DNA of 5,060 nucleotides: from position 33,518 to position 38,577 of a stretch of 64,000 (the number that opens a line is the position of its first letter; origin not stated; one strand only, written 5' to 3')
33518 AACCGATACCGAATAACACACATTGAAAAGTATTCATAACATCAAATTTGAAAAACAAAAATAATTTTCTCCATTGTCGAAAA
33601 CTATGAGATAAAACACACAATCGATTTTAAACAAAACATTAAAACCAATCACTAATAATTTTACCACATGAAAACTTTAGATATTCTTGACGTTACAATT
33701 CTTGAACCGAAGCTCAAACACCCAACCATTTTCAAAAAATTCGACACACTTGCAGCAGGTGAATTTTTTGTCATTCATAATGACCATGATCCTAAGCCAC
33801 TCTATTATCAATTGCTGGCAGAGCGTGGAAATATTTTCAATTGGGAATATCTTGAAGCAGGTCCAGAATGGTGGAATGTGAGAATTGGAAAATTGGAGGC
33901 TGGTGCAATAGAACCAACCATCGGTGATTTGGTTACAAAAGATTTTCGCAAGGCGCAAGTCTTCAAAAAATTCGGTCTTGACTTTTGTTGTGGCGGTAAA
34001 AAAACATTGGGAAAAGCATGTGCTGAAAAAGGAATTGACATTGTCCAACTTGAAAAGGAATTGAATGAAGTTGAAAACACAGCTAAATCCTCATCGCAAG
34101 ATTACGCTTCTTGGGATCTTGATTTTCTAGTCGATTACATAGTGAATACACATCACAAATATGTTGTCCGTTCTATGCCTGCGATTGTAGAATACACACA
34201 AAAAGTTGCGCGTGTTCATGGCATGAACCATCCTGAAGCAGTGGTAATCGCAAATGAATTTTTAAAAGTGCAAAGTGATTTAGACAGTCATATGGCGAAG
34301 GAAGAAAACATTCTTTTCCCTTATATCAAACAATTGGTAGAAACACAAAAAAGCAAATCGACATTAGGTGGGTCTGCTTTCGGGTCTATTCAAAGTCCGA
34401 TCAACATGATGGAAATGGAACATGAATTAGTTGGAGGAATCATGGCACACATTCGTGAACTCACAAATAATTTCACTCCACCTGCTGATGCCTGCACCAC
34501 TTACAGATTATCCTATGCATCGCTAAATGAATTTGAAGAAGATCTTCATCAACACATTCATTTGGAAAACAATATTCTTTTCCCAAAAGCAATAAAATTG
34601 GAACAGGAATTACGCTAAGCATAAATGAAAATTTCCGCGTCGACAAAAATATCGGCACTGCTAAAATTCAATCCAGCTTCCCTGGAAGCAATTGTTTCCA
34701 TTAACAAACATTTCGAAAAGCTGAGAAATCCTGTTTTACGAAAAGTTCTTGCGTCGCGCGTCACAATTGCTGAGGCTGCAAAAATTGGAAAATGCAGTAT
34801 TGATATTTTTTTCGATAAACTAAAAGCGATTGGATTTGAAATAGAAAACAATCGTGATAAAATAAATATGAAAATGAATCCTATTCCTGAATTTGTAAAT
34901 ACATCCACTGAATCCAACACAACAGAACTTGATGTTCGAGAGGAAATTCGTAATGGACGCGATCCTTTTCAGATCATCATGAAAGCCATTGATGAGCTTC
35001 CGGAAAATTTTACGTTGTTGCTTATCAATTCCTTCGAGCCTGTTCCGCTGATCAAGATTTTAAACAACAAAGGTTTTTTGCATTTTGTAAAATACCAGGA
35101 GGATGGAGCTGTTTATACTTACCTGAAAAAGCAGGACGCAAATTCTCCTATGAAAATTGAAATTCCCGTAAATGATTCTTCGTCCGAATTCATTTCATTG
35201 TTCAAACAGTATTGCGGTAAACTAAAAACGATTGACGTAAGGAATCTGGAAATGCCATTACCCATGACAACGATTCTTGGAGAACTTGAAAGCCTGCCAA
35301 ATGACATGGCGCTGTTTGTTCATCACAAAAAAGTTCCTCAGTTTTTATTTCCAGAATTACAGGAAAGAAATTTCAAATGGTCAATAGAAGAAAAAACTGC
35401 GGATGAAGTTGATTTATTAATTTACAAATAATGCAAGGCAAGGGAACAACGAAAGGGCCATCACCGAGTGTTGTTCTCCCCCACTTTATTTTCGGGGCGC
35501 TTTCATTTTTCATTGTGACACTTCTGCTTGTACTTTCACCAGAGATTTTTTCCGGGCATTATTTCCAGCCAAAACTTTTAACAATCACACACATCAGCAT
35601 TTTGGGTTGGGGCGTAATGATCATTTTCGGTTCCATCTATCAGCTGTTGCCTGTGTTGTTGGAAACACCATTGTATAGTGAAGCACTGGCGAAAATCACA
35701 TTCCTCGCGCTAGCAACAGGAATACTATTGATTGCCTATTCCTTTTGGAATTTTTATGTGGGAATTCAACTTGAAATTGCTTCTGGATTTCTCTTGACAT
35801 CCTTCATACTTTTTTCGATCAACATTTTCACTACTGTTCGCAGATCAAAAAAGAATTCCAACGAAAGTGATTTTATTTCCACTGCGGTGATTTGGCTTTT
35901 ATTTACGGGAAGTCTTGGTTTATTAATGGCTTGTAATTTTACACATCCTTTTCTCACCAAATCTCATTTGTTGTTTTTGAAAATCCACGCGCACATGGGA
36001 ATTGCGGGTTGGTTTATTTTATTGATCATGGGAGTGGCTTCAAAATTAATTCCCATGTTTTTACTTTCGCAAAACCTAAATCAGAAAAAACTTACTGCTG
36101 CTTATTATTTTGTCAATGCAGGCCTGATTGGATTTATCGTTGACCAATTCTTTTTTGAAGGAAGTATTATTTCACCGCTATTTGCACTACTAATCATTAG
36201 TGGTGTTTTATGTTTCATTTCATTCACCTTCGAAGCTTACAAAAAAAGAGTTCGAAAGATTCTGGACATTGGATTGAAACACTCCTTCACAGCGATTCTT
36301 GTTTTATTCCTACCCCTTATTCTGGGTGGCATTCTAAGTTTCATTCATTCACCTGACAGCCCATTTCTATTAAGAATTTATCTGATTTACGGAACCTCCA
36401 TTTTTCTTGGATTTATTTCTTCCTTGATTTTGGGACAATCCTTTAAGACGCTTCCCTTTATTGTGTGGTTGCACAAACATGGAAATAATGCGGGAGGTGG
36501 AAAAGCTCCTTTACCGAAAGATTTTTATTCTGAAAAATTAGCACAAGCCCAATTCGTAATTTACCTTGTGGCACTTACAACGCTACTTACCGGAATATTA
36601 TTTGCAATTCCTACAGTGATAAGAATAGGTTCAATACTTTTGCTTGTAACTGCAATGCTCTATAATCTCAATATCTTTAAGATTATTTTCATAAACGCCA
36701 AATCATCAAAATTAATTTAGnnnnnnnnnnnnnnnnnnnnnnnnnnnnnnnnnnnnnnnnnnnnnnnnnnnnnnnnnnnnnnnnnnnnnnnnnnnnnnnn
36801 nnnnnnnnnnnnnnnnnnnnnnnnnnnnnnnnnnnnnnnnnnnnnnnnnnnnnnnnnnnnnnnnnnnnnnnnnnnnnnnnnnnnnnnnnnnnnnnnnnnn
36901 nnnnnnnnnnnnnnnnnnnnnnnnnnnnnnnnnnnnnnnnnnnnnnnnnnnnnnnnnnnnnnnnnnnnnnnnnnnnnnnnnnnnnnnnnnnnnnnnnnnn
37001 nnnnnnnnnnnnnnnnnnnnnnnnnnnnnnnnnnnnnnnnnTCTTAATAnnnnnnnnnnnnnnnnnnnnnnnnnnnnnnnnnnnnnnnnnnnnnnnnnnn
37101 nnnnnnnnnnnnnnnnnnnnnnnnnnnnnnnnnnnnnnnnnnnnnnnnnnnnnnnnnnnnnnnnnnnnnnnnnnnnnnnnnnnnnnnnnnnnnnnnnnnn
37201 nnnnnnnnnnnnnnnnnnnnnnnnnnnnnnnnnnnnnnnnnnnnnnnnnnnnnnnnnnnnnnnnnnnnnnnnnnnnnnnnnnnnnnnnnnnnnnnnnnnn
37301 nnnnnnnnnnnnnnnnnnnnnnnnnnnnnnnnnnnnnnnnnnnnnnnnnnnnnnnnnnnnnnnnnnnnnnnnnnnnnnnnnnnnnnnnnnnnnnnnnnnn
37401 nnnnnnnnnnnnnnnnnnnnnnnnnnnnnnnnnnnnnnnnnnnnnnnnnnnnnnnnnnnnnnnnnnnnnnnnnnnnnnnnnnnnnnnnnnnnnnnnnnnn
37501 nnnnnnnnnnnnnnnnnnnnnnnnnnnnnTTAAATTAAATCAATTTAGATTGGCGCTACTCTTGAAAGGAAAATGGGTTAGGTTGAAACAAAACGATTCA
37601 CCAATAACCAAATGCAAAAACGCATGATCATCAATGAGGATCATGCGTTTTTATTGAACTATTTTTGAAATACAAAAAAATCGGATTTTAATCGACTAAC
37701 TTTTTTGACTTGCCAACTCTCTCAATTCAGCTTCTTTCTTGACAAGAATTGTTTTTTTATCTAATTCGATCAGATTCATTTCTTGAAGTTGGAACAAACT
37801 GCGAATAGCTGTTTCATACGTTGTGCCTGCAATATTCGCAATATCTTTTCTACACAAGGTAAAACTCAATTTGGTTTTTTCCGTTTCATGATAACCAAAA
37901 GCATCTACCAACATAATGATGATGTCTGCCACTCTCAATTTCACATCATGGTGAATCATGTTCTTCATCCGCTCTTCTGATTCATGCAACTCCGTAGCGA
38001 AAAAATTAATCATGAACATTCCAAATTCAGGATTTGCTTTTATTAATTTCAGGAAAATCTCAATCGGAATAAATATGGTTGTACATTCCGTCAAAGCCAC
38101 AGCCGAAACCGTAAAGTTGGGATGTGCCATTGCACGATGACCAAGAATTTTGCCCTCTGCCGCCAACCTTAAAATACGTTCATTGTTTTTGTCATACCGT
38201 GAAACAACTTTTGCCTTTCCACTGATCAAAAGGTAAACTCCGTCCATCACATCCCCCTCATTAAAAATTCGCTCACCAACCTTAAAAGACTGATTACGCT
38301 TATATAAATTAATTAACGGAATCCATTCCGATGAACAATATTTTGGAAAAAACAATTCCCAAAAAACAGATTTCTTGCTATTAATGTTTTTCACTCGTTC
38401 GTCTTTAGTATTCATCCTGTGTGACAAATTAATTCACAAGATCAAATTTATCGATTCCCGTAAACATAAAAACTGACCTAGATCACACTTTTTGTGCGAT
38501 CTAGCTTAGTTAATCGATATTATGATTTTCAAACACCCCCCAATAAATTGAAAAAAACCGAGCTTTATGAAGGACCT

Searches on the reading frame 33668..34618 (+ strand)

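Call 45: search_protein_families(library=pfam, proteins=[window:33668-34618:+])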
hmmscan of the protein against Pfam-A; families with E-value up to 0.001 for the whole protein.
window:33668-34618:+ (316 aa): 3 families
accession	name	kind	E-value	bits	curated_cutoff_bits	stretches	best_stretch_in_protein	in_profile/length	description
PF10006.14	DUF2249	-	5.1e-24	84.3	29.5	1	7-75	2-70/70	Uncharacterized conserved protein (DUF2249)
PF04405.19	ScdA_N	-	6.9e-22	77.3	32.5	1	83-135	3-55/56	Domain of Unknown function (DUF542)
PF01814.28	Hemerythrin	-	4.1e-19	69.7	25.3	1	158-308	5-127/127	Hemerythrin HHE cation binding domain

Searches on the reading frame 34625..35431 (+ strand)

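Call 45: search_protein_families(library=pfam, proteins=[window:34625-35431:+])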
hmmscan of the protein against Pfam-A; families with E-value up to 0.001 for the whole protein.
window:34625-35431:+ (268 aa): 2 families
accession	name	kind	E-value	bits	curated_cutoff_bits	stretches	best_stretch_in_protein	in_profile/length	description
PF10006.14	DUF2249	-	1.3e-25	89.5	29.5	2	202-267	1-69/70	Uncharacterized conserved protein (DUF2249)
PF08984.16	DUF1858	-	1.1e-08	35.5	32.2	1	3-61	1-57/59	Domain of unknown function (DUF1858)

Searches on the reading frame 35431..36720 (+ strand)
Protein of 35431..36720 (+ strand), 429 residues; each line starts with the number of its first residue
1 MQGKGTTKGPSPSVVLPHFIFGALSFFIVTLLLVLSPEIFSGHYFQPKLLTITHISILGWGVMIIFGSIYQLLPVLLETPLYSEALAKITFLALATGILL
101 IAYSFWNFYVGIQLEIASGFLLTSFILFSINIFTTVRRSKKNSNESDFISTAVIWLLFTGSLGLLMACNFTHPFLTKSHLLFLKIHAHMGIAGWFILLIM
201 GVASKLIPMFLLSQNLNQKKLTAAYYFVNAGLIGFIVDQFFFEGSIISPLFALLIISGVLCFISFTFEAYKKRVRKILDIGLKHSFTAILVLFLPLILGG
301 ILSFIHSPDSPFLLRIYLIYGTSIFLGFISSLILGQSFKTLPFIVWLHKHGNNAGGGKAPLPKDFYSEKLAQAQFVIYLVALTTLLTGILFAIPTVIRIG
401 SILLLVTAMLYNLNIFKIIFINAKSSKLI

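Call 45: search_protein_families(library=pfam, proteins=[window:35431-36720:+])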
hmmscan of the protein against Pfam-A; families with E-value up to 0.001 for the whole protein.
window:35431-36720:+ (429 aa): 1 family
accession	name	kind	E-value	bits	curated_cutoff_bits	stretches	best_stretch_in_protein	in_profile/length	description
PF00115.25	COX1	-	2e-07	30.7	34.8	1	53-140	47-147/436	Cytochrome C and Quinol oxidase polypeptide I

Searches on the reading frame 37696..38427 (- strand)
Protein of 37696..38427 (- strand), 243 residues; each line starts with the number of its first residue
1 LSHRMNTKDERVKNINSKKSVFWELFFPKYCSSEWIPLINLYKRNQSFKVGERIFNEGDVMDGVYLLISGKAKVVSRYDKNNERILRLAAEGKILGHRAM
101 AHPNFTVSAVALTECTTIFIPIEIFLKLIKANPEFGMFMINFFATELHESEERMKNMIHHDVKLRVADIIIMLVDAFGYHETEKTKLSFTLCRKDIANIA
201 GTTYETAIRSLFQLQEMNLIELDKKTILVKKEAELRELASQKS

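Call 45: search_protein_families(library=pfam, proteins=[window:37696-38427:-])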
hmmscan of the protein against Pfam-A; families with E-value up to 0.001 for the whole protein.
window:37696-38427:- (243 aa): 2 families
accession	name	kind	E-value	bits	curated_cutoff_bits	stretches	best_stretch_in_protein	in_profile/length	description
PF00027.35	cNMP_binding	-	5.2e-17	62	27.5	1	46-132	2-89/89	Cyclic nucleotide-binding domain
PF13545.12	HTH_Crp_2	-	4.5e-10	39.8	27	1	165-238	2-70/70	Crp-like helix-turn-helix domain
